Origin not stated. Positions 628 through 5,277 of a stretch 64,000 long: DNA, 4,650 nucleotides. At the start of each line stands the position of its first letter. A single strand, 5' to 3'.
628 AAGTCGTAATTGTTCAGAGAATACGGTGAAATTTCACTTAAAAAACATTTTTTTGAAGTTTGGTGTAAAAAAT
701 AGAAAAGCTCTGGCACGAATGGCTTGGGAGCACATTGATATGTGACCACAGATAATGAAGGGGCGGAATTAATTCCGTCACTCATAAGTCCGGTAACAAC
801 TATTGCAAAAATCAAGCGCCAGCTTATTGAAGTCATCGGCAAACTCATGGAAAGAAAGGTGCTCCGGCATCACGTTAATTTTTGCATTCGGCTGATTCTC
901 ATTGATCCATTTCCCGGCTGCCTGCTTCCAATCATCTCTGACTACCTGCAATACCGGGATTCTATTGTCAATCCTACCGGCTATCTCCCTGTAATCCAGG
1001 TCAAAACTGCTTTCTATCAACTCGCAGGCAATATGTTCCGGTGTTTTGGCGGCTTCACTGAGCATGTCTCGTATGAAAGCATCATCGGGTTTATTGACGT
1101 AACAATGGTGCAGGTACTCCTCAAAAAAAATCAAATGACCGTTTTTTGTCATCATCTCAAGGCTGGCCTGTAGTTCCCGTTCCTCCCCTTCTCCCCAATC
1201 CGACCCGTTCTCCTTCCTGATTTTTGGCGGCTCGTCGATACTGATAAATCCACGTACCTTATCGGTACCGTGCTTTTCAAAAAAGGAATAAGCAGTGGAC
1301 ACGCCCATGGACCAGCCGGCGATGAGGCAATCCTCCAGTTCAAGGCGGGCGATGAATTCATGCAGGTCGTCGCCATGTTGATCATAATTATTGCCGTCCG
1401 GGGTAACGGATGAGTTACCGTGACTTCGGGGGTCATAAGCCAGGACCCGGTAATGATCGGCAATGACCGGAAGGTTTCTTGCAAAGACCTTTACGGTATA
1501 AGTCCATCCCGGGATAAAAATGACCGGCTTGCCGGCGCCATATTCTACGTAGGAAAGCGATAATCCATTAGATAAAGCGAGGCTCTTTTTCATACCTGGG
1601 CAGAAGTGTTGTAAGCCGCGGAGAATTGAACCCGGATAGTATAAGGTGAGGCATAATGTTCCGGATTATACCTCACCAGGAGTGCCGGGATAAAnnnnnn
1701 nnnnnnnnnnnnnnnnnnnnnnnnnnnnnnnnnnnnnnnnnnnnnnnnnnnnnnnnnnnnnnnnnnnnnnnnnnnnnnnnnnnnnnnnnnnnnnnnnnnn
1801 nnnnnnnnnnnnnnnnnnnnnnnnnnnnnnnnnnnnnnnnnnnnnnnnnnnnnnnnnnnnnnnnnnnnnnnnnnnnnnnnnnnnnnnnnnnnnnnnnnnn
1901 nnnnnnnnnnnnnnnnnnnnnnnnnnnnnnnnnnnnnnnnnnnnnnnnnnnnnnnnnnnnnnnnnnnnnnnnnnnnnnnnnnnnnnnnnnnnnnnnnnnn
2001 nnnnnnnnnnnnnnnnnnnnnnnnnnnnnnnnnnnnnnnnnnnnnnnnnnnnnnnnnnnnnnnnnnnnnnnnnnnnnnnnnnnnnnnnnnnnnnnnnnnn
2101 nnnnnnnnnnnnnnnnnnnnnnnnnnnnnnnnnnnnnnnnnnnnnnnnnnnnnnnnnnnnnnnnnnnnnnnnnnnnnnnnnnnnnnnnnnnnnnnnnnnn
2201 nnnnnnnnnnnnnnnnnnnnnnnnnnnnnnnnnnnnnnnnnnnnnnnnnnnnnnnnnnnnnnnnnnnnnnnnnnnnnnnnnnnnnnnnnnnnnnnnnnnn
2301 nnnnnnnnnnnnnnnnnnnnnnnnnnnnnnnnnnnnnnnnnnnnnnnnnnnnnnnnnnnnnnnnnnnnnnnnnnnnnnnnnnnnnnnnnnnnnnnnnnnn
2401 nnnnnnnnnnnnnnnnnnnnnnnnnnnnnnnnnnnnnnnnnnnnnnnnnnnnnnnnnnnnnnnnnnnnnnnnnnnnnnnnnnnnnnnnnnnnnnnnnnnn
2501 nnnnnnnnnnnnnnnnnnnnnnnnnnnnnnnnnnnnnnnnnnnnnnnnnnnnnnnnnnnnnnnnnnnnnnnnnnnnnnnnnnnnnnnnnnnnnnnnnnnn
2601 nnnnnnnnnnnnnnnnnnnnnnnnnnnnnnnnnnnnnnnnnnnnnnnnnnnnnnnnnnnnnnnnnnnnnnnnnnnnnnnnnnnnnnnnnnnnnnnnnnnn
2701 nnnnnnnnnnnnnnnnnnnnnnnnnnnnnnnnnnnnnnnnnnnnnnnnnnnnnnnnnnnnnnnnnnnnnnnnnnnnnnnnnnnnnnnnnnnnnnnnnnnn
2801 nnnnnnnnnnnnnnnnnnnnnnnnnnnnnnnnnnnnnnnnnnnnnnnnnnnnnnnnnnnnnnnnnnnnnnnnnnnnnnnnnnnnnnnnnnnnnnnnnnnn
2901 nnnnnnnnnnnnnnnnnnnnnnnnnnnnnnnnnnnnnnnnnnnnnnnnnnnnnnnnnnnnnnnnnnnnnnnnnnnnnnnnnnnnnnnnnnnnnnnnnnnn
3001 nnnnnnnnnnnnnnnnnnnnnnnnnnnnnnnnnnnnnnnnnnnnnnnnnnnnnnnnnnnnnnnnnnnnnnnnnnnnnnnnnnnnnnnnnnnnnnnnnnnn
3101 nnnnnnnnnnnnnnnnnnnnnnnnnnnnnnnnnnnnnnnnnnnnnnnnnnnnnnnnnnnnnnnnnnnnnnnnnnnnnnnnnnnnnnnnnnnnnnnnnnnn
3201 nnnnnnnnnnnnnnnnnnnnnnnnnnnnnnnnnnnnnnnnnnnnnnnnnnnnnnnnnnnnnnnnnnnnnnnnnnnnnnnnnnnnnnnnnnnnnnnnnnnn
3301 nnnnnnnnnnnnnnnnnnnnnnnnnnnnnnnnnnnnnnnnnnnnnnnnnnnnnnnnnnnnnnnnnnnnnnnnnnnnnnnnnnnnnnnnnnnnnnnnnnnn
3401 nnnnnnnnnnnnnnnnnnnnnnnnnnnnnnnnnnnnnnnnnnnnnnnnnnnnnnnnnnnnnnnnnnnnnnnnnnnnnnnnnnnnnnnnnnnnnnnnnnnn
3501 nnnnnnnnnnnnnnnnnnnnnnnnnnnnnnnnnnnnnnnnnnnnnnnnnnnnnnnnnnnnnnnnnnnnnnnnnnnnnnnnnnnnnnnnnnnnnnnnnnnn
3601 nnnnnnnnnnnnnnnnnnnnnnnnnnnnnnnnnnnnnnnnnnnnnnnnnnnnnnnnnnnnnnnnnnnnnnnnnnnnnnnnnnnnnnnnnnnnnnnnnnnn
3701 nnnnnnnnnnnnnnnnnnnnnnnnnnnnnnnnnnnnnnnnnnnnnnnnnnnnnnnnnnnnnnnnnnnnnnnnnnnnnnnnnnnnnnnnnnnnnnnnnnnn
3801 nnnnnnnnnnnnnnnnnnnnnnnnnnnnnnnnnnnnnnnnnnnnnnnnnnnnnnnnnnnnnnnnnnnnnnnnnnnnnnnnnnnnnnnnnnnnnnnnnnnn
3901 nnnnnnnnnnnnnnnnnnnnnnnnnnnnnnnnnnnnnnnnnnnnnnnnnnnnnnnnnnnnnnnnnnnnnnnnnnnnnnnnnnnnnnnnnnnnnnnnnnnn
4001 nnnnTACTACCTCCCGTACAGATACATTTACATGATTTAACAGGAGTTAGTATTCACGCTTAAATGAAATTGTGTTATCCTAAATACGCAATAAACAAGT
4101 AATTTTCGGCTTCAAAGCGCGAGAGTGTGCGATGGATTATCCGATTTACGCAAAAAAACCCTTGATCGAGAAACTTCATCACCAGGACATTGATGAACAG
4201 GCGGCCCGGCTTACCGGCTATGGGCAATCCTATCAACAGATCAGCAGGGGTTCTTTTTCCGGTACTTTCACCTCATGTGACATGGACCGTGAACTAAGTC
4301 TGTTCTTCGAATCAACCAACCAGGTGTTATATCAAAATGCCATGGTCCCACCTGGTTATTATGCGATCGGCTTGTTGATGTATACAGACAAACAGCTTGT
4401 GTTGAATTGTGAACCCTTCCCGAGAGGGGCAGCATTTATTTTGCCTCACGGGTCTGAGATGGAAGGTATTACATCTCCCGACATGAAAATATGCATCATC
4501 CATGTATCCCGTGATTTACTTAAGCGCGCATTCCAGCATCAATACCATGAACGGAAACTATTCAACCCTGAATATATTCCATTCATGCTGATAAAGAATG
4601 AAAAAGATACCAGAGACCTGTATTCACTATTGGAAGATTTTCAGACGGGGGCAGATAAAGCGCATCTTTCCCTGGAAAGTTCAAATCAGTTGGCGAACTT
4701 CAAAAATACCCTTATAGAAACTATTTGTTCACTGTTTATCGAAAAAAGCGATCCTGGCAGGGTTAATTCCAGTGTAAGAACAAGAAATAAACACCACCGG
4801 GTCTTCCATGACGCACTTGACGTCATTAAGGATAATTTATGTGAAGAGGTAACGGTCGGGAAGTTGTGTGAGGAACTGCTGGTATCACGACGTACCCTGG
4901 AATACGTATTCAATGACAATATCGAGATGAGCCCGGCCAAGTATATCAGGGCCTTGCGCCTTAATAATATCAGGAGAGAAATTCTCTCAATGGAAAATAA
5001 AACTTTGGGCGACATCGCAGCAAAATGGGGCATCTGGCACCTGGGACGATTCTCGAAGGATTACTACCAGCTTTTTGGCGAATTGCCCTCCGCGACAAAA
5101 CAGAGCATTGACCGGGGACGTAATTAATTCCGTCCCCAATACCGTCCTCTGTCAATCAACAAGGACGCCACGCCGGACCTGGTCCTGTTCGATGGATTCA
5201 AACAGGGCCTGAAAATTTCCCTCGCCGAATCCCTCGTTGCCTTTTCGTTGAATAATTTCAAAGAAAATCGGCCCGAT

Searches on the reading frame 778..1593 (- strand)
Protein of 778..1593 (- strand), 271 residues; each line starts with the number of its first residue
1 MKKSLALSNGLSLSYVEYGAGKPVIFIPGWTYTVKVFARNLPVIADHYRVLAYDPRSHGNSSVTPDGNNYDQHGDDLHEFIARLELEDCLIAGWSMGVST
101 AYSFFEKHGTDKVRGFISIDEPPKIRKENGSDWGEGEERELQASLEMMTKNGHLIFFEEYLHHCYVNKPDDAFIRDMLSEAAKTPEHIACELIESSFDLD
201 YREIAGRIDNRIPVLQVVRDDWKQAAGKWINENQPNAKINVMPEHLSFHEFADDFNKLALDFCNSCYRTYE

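Call 40: search_protein_families(library=pfam, proteins=[window:778-1593:-], max_evalue=0.00001)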
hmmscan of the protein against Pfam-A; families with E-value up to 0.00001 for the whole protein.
window:778-1593:- (271 aa): 2 families
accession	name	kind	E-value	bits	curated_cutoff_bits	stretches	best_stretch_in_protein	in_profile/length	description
PF00561.26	Abhydrolase_1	-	1.4e-13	51.6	25.8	1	22-127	1-103/245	alpha/beta hydrolase fold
PF12697.13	Abhydrolase_6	-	2.9e-08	35.1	26.3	1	24-121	1-93/217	Alpha/beta hydrolase family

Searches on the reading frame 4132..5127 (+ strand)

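Call 40: search_protein_families(library=pfam, proteins=[window:4132-5127:+], max_evalue=0.00001)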
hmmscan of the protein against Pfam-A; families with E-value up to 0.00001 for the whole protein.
window:4132-5127:+ (331 aa): 2 families
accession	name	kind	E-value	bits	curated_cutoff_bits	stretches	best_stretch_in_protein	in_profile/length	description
PF12833.13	HTH_18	-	2.4e-19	69.8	33.6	1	245-324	1-79/80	Helix-turn-helix domain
PF00165.29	HTH_AraC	-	6.5e-10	39.3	26.6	0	232-273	1-42/42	Bacterial regulatory helix-turn-helix proteins, AraC family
